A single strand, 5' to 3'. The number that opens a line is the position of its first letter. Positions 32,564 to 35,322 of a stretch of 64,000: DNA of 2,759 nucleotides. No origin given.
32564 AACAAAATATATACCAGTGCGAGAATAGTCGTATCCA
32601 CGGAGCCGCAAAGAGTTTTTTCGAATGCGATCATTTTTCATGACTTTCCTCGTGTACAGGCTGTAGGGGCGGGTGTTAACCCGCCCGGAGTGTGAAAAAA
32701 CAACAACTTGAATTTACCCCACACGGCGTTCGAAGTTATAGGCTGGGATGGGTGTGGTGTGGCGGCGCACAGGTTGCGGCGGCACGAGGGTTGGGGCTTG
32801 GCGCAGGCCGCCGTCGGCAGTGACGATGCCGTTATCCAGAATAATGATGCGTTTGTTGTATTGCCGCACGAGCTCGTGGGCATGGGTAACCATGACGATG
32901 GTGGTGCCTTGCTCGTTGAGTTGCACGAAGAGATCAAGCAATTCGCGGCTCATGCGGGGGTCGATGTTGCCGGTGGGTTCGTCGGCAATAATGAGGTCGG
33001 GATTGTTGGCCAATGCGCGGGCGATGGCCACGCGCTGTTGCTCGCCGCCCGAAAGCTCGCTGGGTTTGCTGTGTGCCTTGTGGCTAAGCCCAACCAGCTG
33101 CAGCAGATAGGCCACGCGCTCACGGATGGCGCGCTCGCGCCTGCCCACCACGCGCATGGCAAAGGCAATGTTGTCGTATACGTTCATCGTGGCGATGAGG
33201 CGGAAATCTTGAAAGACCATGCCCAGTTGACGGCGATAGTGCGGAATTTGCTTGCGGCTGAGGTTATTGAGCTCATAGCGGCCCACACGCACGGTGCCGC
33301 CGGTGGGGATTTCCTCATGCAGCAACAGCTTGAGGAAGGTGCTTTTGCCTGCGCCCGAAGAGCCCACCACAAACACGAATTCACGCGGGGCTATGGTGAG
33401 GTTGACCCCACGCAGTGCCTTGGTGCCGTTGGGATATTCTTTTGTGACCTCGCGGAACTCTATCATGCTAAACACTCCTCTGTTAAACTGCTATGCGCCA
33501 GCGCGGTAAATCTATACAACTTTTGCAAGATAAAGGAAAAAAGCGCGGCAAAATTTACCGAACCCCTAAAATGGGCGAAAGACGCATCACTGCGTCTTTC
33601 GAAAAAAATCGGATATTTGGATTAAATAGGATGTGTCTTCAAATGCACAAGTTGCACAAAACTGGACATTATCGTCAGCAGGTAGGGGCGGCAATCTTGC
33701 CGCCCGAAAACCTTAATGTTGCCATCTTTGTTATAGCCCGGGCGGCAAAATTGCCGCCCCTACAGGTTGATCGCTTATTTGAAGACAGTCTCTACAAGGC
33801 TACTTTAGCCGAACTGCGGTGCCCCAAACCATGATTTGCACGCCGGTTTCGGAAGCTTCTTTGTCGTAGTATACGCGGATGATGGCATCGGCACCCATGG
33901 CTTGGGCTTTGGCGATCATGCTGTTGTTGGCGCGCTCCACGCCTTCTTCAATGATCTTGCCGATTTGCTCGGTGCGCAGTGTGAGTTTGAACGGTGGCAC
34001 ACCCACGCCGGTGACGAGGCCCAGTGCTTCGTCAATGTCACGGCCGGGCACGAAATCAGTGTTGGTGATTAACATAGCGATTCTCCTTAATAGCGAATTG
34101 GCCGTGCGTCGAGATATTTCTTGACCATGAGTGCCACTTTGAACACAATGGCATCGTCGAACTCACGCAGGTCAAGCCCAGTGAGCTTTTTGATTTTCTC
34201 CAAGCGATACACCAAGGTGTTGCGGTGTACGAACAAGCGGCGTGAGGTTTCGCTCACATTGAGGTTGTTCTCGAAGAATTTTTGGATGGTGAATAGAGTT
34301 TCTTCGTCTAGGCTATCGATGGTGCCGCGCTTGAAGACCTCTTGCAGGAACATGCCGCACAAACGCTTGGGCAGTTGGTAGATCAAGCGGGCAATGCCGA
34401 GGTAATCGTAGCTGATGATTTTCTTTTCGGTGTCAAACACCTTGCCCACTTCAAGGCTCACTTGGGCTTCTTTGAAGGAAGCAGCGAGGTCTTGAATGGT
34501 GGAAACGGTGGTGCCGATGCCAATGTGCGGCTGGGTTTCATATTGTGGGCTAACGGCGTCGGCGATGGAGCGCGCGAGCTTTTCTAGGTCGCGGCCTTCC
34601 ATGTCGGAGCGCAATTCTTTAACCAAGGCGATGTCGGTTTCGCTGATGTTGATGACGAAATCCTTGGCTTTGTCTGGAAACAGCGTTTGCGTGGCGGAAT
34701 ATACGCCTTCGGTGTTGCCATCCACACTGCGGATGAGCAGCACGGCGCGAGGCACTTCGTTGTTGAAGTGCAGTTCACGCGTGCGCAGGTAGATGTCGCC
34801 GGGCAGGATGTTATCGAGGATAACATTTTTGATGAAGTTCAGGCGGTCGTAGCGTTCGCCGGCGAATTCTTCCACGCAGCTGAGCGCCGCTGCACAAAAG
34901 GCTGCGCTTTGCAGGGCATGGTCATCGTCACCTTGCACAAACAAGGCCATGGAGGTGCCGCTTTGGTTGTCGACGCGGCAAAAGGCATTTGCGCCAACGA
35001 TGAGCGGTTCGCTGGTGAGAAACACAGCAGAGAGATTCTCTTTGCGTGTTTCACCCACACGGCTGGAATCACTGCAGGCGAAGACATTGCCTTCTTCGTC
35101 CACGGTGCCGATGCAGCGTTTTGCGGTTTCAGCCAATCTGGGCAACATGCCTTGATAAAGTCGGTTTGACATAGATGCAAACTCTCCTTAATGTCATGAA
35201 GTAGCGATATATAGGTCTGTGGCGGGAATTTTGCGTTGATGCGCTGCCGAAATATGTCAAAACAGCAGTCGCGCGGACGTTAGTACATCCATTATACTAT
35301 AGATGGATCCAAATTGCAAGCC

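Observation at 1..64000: Intergenic DNA is saturated by at least eight families of short GC-rich palindromic modules assembled as mosaics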

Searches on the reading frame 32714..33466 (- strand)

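Call 87: search_protein_families(library=pfam, proteins=[window:32714-33466:-], max_evalue=0.001)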
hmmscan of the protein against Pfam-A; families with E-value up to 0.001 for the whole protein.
window:32714-33466:- (250 aa): 6 families
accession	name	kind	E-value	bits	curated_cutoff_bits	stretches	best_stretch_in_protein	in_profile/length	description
PF00005.33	ABC_tran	-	1.2e-35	123.5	25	1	18-165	1-136/137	ABC transporter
PF13304.12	AAA_21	-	4.4e-08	34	27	0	136-195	236-298/304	AAA domain, putative AbiEii toxin, Type IV TA system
PF06414.18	Zeta_toxin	-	2.7e-05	24.2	22.3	1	30-79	18-63/199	Zeta toxin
PF13401.12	AAA_22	-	0.00011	23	27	0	28-195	5-123/130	AAA domain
PF13191.12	AAA_16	-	0.00013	23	32.6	1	29-103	25-86/167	AAA ATPase domain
PF02463.25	SMC_N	-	0.00017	21.5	40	0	28-207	24-209/220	RecF/RecN/SMC N terminal domain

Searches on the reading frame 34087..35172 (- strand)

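Call 87: search_protein_families(library=pfam, proteins=[window:34087-35172:-], max_evalue=0.001)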
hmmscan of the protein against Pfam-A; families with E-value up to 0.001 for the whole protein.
window:34087-35172:- (361 aa): 2 families
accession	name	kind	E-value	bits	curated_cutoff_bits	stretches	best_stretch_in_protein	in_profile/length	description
PF13556.12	HTH_30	-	4.9e-20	71.5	27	1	295-349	4-58/59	PucR C-terminal helix-turn-helix domain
PF17853.6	GGDEF_2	-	2.4e-12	47.5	24.5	1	126-242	7-116/116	GGDEF-like domain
